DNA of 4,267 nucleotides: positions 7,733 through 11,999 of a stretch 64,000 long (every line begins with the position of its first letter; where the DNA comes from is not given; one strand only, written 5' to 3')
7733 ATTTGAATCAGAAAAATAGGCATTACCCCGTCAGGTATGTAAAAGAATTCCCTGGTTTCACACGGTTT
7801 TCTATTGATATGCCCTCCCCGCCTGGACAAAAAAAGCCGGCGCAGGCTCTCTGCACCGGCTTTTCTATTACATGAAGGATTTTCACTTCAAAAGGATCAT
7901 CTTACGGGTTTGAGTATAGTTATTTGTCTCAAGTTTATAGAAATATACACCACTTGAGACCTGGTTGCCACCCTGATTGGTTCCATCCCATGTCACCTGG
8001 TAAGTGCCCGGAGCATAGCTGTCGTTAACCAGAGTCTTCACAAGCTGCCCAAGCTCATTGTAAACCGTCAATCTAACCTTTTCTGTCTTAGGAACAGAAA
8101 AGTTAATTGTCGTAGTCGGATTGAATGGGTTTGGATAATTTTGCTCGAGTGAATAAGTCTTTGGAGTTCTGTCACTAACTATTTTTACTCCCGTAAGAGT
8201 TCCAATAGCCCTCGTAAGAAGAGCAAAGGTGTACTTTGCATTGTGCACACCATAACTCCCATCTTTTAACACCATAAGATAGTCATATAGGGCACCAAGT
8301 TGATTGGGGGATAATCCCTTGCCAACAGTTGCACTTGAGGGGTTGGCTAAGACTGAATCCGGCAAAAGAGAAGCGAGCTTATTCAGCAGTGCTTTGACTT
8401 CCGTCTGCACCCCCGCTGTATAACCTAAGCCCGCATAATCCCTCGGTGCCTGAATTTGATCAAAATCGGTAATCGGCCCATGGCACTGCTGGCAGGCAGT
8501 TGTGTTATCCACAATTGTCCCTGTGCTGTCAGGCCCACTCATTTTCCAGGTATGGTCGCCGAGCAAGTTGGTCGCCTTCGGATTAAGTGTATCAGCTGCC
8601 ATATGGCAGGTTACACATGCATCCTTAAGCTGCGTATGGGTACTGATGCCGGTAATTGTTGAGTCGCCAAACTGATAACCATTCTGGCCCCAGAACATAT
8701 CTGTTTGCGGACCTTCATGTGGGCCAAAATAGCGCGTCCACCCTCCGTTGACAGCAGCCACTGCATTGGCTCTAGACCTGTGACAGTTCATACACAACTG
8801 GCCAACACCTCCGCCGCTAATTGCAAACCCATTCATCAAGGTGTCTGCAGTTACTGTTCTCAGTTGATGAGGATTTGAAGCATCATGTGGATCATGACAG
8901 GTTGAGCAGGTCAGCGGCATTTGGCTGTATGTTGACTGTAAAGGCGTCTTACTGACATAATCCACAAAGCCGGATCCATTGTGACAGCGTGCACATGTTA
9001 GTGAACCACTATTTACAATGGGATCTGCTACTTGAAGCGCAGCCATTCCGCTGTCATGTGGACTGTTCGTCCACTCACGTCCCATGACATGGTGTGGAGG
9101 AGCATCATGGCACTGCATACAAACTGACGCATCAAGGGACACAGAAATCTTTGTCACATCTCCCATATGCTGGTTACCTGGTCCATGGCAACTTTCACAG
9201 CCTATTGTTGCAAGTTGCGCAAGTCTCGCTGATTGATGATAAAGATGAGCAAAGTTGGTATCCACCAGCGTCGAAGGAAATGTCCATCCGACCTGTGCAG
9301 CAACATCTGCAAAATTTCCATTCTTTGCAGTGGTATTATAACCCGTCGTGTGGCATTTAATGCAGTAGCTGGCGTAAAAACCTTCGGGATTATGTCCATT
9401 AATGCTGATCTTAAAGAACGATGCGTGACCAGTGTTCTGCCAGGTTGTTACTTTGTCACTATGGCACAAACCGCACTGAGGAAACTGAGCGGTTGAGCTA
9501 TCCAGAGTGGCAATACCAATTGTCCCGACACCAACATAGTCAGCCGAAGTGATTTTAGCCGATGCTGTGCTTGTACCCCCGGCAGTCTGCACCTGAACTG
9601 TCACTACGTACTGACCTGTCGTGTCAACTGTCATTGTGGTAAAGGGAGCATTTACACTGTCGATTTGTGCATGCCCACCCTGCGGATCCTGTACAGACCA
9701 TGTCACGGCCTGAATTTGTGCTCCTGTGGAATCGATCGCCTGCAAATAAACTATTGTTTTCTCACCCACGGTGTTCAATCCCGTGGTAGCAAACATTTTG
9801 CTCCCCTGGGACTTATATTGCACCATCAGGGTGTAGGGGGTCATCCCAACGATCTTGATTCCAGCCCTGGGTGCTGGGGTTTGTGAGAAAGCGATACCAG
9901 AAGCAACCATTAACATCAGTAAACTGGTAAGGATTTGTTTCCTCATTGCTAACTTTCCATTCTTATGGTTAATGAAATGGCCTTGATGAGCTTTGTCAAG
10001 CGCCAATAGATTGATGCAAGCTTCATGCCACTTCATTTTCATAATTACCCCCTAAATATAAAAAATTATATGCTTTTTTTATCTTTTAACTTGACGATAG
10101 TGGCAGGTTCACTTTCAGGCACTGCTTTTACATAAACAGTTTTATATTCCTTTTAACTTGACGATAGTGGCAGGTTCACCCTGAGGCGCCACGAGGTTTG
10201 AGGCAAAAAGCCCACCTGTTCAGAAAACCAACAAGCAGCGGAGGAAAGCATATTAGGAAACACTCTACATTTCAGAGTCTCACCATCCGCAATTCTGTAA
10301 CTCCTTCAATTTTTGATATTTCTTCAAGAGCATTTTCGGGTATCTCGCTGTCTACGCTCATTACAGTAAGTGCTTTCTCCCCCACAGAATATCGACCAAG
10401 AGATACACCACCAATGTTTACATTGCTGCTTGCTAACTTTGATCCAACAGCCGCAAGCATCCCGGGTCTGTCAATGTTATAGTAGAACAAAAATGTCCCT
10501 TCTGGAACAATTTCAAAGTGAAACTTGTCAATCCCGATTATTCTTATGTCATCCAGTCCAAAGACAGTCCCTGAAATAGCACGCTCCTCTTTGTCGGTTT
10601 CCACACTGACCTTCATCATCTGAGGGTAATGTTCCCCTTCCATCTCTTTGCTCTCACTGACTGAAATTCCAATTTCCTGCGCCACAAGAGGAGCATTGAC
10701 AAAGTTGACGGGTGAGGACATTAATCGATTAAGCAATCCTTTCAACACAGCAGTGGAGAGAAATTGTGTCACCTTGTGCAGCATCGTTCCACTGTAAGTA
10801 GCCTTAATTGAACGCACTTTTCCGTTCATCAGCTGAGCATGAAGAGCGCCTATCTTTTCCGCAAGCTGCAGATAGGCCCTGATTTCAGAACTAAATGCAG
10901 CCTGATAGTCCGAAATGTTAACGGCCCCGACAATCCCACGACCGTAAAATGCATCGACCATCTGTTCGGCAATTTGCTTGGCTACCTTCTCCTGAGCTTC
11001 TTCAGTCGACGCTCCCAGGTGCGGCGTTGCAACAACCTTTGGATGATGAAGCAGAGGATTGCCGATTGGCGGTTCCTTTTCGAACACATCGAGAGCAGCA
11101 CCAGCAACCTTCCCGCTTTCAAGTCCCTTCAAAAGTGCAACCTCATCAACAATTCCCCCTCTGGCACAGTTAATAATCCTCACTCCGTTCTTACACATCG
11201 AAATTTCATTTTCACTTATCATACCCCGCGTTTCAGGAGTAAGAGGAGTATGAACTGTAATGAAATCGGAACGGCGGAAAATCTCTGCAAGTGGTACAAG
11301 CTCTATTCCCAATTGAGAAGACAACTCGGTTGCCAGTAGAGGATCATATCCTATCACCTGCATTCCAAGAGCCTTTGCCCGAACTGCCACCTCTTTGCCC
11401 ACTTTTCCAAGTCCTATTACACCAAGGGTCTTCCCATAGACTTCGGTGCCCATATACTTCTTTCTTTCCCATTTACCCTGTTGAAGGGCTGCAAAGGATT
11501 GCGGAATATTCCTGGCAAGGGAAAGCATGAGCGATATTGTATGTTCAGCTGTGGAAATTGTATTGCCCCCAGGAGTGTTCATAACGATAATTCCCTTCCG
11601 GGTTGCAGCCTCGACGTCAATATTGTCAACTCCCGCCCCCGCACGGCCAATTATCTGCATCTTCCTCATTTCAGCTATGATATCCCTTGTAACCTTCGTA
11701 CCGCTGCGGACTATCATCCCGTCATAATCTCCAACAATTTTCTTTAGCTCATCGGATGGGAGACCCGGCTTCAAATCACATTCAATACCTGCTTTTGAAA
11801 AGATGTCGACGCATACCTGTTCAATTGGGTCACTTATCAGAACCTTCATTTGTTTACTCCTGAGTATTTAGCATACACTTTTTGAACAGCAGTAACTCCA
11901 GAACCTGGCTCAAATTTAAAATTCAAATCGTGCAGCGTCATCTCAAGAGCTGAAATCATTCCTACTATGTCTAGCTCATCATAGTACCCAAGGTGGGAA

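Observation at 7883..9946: Nine-haem cytochrome c fused to a T9SS C-terminal sorting domain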

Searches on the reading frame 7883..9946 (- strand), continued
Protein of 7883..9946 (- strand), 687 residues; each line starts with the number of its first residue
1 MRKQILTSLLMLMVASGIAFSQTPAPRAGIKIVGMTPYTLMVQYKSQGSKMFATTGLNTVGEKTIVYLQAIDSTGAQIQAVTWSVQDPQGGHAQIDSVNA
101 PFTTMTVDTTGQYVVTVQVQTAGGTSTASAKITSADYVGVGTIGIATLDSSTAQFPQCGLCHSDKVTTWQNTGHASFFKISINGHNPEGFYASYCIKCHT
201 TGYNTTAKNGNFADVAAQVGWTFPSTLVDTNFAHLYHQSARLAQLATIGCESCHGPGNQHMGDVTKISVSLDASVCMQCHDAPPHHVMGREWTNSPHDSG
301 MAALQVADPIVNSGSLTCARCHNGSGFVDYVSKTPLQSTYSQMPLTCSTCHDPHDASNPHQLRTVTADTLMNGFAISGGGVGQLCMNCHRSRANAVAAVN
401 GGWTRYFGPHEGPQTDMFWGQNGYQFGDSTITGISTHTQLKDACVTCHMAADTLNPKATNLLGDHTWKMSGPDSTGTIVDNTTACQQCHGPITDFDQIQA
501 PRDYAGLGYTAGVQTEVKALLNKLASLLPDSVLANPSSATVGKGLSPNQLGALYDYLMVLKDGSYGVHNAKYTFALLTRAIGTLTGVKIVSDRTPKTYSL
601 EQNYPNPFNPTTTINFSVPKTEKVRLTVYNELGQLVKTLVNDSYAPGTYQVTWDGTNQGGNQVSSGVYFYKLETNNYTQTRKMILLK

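Call 88: search_protein_families(library=pfam, proteins=[L089:12343-13773:+, L002:12224-13033:+, L091:13476-14747:+, L091:14772-16001:+, L088:17236-18516:+], max_evalue=0.01)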
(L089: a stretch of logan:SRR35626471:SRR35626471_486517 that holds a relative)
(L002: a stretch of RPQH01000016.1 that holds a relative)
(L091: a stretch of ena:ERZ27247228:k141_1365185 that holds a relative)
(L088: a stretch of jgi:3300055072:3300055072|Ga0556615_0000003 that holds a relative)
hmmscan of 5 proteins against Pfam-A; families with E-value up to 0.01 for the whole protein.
L089:12343-13773:+ (476 aa): 7 families
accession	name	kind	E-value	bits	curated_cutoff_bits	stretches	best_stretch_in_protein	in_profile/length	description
PF03150.19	CCP_MauG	-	2.4e-32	113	25.6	1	28-210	3-148/149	Di-haem cytochrome c peroxidase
PF18962.6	Por_Secre_tail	-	6.8e-09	36.3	27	1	399-473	3-74/75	Secretion system C-terminal sorting domain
PF00034.26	Cytochrom_C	-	1e-05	27.2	21.3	0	218-373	3-90/90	Cytochrome c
PF13442.11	Cytochrome_CBB3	-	0.0011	19.7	27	0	217-248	4-30/68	Cytochrome C oxidase, cbb3-type, subunit III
PF13860.13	FlgD_ig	-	0.0039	17.6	27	1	416-463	23-75/79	FlgD Ig-like domain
PF09086.16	DUF1924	-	0.0064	17.3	22.5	0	28-61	7-41/96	Domain of unknown function (DUF1924)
PF14522.11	Cytochrome_C7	-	0.0081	16.4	24.8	0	220-238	35-53/67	Cytochrome c7 and related cytochrome c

L002:12224-13033:+ (269 aa): 2 families
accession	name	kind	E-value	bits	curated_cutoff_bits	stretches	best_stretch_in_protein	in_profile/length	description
PF18962.6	Por_Secre_tail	-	2.7e-10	40.8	27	1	191-266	2-74/75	Secretion system C-terminal sorting domain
PF13860.13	FlgD_ig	-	1.5e-06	28.6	27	1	200-254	13-73/79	FlgD Ig-like domain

L091:13476-14747:+ (423 aa): 4 families
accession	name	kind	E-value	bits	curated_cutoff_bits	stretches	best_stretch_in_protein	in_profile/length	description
PF14522.11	Cytochrome_C7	-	1e-16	60.9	24.8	2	130-189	2-67/67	Cytochrome c7 and related cytochrome c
PF14537.11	Cytochrom_c3_2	-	3e-10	40.9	25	1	67-153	1-66/79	Cytochrome c3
PF22113.1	Mtrc-MtrF_II-IV_dom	-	1.7e-09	37.9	30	0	228-350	29-129/176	Outer membrane cytochrome MtrC/MtrF-like, domains II/IV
PF02085.21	Cytochrom_CIII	-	2.2e-06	28.4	22.9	1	339-419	31-101/101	Class III cytochrome C family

L091:14772-16001:+ (409 aa): 4 families
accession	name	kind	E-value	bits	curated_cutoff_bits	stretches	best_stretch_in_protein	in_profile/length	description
PF14522.11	Cytochrome_C7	-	5.3e-08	33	24.8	1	313-381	15-66/67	Cytochrome c7 and related cytochrome c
PF14537.11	Cytochrom_c3_2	-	3.1e-07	31.2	25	0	313-381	28-78/79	Cytochrome c3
PF09698.15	GSu_C4xC__C2xCH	-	2.1e-06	28.7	21.7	1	313-362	1-36/36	Geobacter CxxxxCH...CXXCH motif (GSu_C4xC__C2xCH)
PF02085.21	Cytochrom_CIII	-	5.1e-05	24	22.9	0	56-149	15-101/101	Class III cytochrome C family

L088:17236-18516:+ (426 aa): 6 families
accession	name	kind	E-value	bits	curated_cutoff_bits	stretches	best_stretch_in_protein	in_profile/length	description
PF22113.1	Mtrc-MtrF_II-IV_dom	-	1.4e-07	31.7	30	1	77-157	79-166/176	Outer membrane cytochrome MtrC/MtrF-like, domains II/IV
PF09699.15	Paired_CXXCH_1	-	2.2e-06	27.7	20.6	0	149-163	8-22/41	Doubled CXXCH motif (Paired_CXXCH_1)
PF14522.11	Cytochrome_C7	-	3.6e-05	23.9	24.8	1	117-197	12-67/67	Cytochrome c7 and related cytochrome c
PF13442.11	Cytochrome_CBB3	-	0.00087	20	27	0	118-137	11-30/68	Cytochrome C oxidase, cbb3-type, subunit III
PF16694.10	Cytochrome_P460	-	0.0034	18.2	27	0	235-270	83-116/125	Cytochrome P460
PF22678.1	Cytochrom_c_NrfB-like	-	0.0082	17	27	0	82-159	1-70/89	Cytochrome c-type protein NrfB-like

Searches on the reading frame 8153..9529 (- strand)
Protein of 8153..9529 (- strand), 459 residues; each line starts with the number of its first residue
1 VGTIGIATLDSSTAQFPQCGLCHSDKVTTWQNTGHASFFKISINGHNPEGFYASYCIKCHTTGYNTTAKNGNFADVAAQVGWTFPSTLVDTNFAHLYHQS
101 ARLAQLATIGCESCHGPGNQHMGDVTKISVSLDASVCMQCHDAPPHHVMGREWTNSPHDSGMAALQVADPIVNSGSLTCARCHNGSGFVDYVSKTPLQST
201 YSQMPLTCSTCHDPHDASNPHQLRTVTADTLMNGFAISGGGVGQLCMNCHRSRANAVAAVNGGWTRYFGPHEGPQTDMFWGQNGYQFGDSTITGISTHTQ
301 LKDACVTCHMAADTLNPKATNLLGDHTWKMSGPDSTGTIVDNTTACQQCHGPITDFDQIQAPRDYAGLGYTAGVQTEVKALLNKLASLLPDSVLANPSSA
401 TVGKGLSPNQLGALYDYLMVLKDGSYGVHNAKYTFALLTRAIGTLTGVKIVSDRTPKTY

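Call 33: search_protein_representatives(protein=window:8153-9529:-)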
Query: 459 residues. Proteins with E-value up to 0.001 (for the whole library): 2228; up to 1e-10: 1260; up to 1e-30: 394. The best 150 are listed.
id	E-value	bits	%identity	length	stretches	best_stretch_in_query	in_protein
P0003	2.8e-217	738.6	71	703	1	1-459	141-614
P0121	5.0e-171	586.2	36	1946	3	5-450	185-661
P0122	2.3e-167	574.1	47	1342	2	18-447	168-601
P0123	9.9e-166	568.7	39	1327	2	24-448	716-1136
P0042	2.9e-161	554.0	57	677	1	13-458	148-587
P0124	1.6e-134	465.8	39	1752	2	11-450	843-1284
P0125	2.7e-111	389.2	37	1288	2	16-448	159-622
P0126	3.6e-102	359.2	37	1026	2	7-452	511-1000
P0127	6.6e-100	351.7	44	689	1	5-450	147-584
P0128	6.9e-99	348.3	46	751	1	16-449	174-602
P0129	3.7e-97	342.6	44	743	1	18-446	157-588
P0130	2.8e-95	336.4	41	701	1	5-451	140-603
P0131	3.0e-93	329.8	42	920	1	1-445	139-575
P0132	3.1e-90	319.8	43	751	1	4-442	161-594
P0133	9.7e-90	318.2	41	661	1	6-448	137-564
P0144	2.8e-80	287.0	44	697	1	18-445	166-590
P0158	2.7e-75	270.5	44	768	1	19-446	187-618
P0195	6.8e-67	242.8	41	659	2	12-420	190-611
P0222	1.1e-61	225.7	40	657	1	15-452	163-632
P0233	7.4e-60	219.6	33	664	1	4-449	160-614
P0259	8.5e-56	206.3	36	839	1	28-450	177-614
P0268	1.2e-53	199.1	36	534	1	16-456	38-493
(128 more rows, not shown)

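Call 38: search_protein_families(library=pfam, alignment_id=A2, max_evalue=0.001)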
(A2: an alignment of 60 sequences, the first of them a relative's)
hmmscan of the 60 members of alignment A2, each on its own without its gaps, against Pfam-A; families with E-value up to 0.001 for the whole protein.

A. member 1, P0121 (1946 aa): 6 families
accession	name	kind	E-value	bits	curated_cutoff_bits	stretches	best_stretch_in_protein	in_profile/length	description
PF22113.1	Mtrc-MtrF_II-IV_dom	-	9.7e-35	120.1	30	3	223-415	11-166/176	Outer membrane cytochrome MtrC/MtrF-like, domains II/IV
PF14522.11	Cytochrome_C7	-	2.6e-23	82.1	24.8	0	926-1005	12-67/67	Cytochrome c7 and related cytochrome c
PF14537.11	Cytochrom_c3_2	-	2e-10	41.4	25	0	926-1006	5-66/79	Cytochrome c3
PF13435.11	Cytochrome_C554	-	6.6e-09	37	20.8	0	338-412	1-83/84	Cytochrome c554 and c-prime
PF22352.2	K319L-like_PKD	-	5.3e-05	23.6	27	0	1364-1424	26-82/84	K319L-like, PKD domain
PF09699.15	Paired_CXXCH_1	-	0.00034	20.7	20.6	1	404-452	8-38/41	Doubled CXXCH motif (Paired_CXXCH_1)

B. families by the number of members that match (of 60 scanned): 41 families (the first 25 are shown)
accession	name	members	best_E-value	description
PF14522.11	Cytochrome_C7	60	5.9e-24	Cytochrome c7 and related cytochrome c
PF22113.1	Mtrc-MtrF_II-IV_dom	52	9.7e-35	Outer membrane cytochrome MtrC/MtrF-like, domains II/IV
PF14537.11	Cytochrom_c3_2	50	2.8e-16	Cytochrome c3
PF09699.15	Paired_CXXCH_1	49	5.2e-17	Doubled CXXCH motif (Paired_CXXCH_1)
PF13435.11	Cytochrome_C554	43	1.5e-11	Cytochrome c554 and c-prime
PF22352.2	K319L-like_PKD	20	2.1e-17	K319L-like, PKD domain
PF02085.21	Cytochrom_CIII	15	6.9e-07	Class III cytochrome C family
PF18884.5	TSP3_bac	7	1.1e-15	Bacterial TSP3 repeat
PF02335.20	Cytochrom_C552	7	3e-09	Cytochrome c552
PF13442.11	Cytochrome_CBB3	5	4.6e-07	Cytochrome C oxidase, cbb3-type, subunit III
PF18911.6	PKD_4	4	4.9e-10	PKD domain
PF02368.24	Big_2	2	2.1e-26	Bacterial Ig-like domain (group 2)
PF22359.2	Big-like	2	1.5e-07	Bacterial Ig-like domain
PF00801.26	PKD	2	3.7e-07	PKD domain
PF03892.19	NapB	2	3.5e-05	Nitrate reductase cytochrome c-type subunit (NapB)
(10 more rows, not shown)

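Call 41: search_protein_families(library=ncbifam, proteins=[P0233, P0268, P0128, P0132, P0158, P0195, P0222, P0125, P0144, P0259], max_evalue=0.01)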
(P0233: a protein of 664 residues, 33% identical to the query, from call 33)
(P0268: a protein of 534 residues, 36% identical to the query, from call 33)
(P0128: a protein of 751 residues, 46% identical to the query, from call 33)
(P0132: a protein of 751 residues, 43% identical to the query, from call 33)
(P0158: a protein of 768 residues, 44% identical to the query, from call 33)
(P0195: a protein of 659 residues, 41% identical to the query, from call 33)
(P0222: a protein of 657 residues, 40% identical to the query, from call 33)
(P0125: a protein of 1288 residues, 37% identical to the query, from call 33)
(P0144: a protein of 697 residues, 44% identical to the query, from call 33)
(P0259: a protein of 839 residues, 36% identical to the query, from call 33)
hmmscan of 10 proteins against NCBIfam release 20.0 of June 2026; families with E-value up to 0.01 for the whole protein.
P0233 (664 aa): 7 families
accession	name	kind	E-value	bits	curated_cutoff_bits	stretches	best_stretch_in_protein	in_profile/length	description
NF041198.1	UshA_like_PCGU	equivalog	8.4e-15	54.3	275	1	174-302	410-514/519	UshA-like (seleno)protein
TIGR03507.1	decahem_SO1788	subfamily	1e-07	30.9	209.3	2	254-341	238-308/672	OmcA/MtrC family decaheme c-type cytochrome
TIGR03508.1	decahem_SO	subfamily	4.6e-07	29.6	192.2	1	262-407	33-180/258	DmsE family decaheme c-type cytochrome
TIGR03153.1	cytochr_NrfH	equivalog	4.6e-05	23.5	134.2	1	327-406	26-114/138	cytochrome c nitrite reductase small subunit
NF041028.1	decahem_GSU2203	exception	6.8e-05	22.2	325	1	263-374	67-193/317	GSU2203 family decaheme c-type cytochrome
TIGR01905.1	paired_CXXCH_1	subfamily_domain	6.9e-05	22.7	25.2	0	265-298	8-38/41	doubled CXXCH domain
NF040886.1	cyt_C_like_Sec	equivalog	0.00054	18.7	250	1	173-197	46-70/423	multiheme c-type cytochrome (seleno)protein ExtKL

P0268 (534 aa): 8 families
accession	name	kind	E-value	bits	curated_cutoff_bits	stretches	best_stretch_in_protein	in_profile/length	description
NF041198.1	UshA_like_PCGU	equivalog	3.2e-14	52.4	275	2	31-161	401-486/519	UshA-like (seleno)protein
TIGR03153.1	cytochr_NrfH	equivalog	2.4e-08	34.1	134.2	1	16-177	9-135/138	cytochrome c nitrite reductase small subunit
TIGR03508.1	decahem_SO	subfamily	7.3e-08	32.2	192.2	1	165-339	31-177/258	DmsE family decaheme c-type cytochrome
NF041028.1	decahem_GSU2203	exception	5.9e-06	25.7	325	1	158-290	57-167/317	GSU2203 family decaheme c-type cytochrome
NF043010.1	Cyt554_Nsmonas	equivalog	1.8e-05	24.2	400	1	10-101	6-94/238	cytochrome c-550 CycA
TIGR04257.1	nanowire_3heme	domain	2.9e-05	24.2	40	0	199-243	18-60/75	c(7)-type cytochrome triheme domain-containing protein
TIGR03507.1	decahem_SO1788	subfamily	4.6e-05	22.1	209.3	1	149-185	163-198/672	OmcA/MtrC family decaheme c-type cytochrome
NF043011.1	CytC7_Geobact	equivalog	0.0017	18.8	120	1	146-180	43-79/89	cytochrome c7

P0128 (751 aa): 5 families
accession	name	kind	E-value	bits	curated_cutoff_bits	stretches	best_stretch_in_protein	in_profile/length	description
NF041198.1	UshA_like_PCGU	equivalog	3.1e-15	55.8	275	1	176-302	410-510/519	UshA-like (seleno)protein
TIGR03508.1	decahem_SO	subfamily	1.9e-06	27.6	192.2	0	262-337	32-102/258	DmsE family decaheme c-type cytochrome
NF041028.1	decahem_GSU2203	exception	0.00011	21.6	325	1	263-368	66-157/317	GSU2203 family decaheme c-type cytochrome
NF047639.1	throspo3_MtsD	equivalog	0.00017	19.9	800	1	632-677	459-504/651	cell-cell cohesion protein MtsD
NF043010.1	Cyt554_Nsmonas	equivalog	0.0062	15.9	400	1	150-278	12-122/238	cytochrome c-550 CycA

P0132 (751 aa): 3 families
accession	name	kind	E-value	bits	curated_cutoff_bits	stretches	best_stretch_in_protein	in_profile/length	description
NF041198.1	UshA_like_PCGU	equivalog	3.4e-11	42.4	275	1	175-304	410-511/519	UshA-like (seleno)protein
TIGR03508.1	decahem_SO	subfamily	1.7e-07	31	192.2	1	265-407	67-198/258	DmsE family decaheme c-type cytochrome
NF047639.1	throspo3_MtsD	equivalog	0.00049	18.3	800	1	603-682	459-538/651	cell-cell cohesion protein MtsD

P0158 (768 aa): 6 families
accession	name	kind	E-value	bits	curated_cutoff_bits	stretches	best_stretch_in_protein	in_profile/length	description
NF041198.1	UshA_like_PCGU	equivalog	3.3e-13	49.1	275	1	186-328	410-518/519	UshA-like (seleno)protein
TIGR03508.1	decahem_SO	subfamily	1.3e-09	37.9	192.2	1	277-353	33-103/258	DmsE family decaheme c-type cytochrome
NF033765.2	gliding_CglD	equivalog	1.2e-07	30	400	1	615-682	233-299/1124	adventurous gliding motility lipoprotein CglD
NF041028.1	decahem_GSU2203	exception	1.6e-05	24.3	325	1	275-353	64-134/317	GSU2203 family decaheme c-type cytochrome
NF042425.1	Amuc_1099_fam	equivalog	5.8e-05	22.8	50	1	626-672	105-152/321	Amuc_1099 family pilus-like system protein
NF047639.1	throspo3_MtsD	equivalog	5.9e-05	21.4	800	1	639-693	450-504/651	cell-cell cohesion protein MtsD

P0195 (659 aa): 5 families
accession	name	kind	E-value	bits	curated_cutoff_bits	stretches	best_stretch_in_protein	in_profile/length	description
NF041198.1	UshA_like_PCGU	equivalog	4.4e-19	68.4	275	2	193-318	409-510/519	UshA-like (seleno)protein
TIGR03507.1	decahem_SO1788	subfamily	1.1e-11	43.9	209.3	2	325-433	220-311/672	OmcA/MtrC family decaheme c-type cytochrome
TIGR03508.1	decahem_SO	subfamily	1.3e-08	34.6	192.2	1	379-427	142-177/258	DmsE family decaheme c-type cytochrome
TIGR01905.1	paired_CXXCH_1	subfamily_domain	2.7e-06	27.2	25.2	1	382-400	8-26/41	doubled CXXCH domain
NF041028.1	decahem_GSU2203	exception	6.6e-06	25.6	325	1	281-396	66-190/317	GSU2203 family decaheme c-type cytochrome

P0222 (657 aa): 5 families
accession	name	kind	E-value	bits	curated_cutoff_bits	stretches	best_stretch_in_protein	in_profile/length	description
NF041198.1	UshA_like_PCGU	equivalog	1.9e-10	39.9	275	1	185-313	419-510/519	UshA-like (seleno)protein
TIGR03508.1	decahem_SO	subfamily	4.1e-10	39.6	192.2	1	270-392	31-162/258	DmsE family decaheme c-type cytochrome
TIGR01905.1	paired_CXXCH_1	subfamily_domain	5.1e-06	26.3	25.2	1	375-395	8-28/41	doubled CXXCH domain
NF045713.1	CxxCH_16_HmcA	equivalog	9.5e-06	24.5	400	1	301-481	73-239/541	sulfate respiration complex hexadecaheme cytochrome HmcA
NF041028.1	decahem_GSU2203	exception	0.0003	20.1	325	1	274-393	68-195/317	GSU2203 family decaheme c-type cytochrome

P0125 (1288 aa): 4 families
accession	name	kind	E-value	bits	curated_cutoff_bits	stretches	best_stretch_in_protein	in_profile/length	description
NF041198.1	UshA_like_PCGU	equivalog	8e-17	61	275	2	179-305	419-510/519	UshA-like (seleno)protein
TIGR03508.1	decahem_SO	subfamily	1.1e-09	38.2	192.2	2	263-386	32-162/258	DmsE family decaheme c-type cytochrome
NF041321.1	Alpha-amyl_MalA_Halo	equivalog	7e-09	34.6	875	1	695-776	8-87/666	alpha-amylase MalA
TIGR01905.1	paired_CXXCH_1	subfamily_domain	0.0013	18.6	25.2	1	1005-1025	8-28/41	doubled CXXCH domain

P0144 (697 aa): 5 families
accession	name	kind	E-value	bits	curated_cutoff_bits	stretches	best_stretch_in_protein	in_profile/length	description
NF041198.1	UshA_like_PCGU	equivalog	1.6e-09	36.9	275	1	160-296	405-512/519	UshA-like (seleno)protein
NF041028.1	decahem_GSU2203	exception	6.9e-06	25.5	325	0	286-460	68-209/317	GSU2203 family decaheme c-type cytochrome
TIGR03508.1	decahem_SO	subfamily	5.3e-05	22.8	192.2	0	258-326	33-102/258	DmsE family decaheme c-type cytochrome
NF033196.2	c_type_nonphoto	exception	0.003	17.7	70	1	392-459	27-92/98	c-type cytochrome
TIGR01905.1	paired_CXXCH_1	subfamily_domain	0.0088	15.9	25.2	0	350-368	8-26/41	doubled CXXCH domain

P0259 (839 aa): 4 families
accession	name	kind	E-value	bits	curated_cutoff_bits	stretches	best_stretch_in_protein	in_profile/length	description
NF041198.1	UshA_like_PCGU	equivalog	7.8e-09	34.6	275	2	178-304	421-510/519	UshA-like (seleno)protein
TIGR03508.1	decahem_SO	subfamily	5.3e-05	22.8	192.2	1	258-383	28-162/258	DmsE family decaheme c-type cytochrome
NF049875.1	NetB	exception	0.0032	17.3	380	1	326-410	64-146/211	Nrf-like electron transfer protein NetB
TIGR01905.1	paired_CXXCH_1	subfamily_domain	0.0069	16.3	25.2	1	366-384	8-26/41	doubled CXXCH domain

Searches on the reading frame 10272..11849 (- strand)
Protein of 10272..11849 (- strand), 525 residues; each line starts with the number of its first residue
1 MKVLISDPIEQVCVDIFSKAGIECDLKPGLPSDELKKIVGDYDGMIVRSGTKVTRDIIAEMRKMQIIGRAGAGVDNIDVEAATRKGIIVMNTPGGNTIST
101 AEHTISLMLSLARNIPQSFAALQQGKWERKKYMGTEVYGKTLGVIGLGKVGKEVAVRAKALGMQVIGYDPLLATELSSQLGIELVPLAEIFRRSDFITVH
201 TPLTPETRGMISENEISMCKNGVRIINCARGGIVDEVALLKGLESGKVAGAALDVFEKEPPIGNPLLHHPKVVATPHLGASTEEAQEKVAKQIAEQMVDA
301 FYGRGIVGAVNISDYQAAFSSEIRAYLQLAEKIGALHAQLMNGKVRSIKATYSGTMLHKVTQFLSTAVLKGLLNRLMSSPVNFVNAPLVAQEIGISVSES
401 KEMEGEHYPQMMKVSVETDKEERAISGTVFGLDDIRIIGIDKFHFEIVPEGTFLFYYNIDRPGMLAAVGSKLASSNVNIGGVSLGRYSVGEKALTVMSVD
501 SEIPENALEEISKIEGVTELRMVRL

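Call 9: search_protein_families(library=pfam, proteins=[window:10272-11849:-], max_evalue=0.001)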
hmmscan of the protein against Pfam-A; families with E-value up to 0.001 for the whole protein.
window:10272-11849:- (525 aa): 6 families
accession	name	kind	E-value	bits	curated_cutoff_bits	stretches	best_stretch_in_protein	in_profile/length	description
PF02826.25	2-Hacid_dh_C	-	2.8e-63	213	25.1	1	105-279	1-178/178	D-isomer specific 2-hydroxyacid dehydrogenase, NAD binding domain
PF00389.36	2-Hacid_dh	-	4e-38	130.6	24.6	1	3-311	1-134/134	D-isomer specific 2-hydroxyacid dehydrogenase, catalytic domain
PF19304.4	PGDH_inter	-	1.2e-30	106.5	27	1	323-440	2-118/119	D-3-phosphoglycerate dehydrogenase intervening domain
PF01842.31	ACT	-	5.5e-07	29.7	27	1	459-515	8-65/66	ACT domain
PF22629.2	ACT_AHAS_ss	-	1.1e-05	26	27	1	460-518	7-66/67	AHAS small subunit-like ACT domain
PF00670.27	AdoHcyase_NAD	-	0.00039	21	27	0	138-227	22-108/162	S-adenosyl-L-homocysteine hydrolase, NAD binding domain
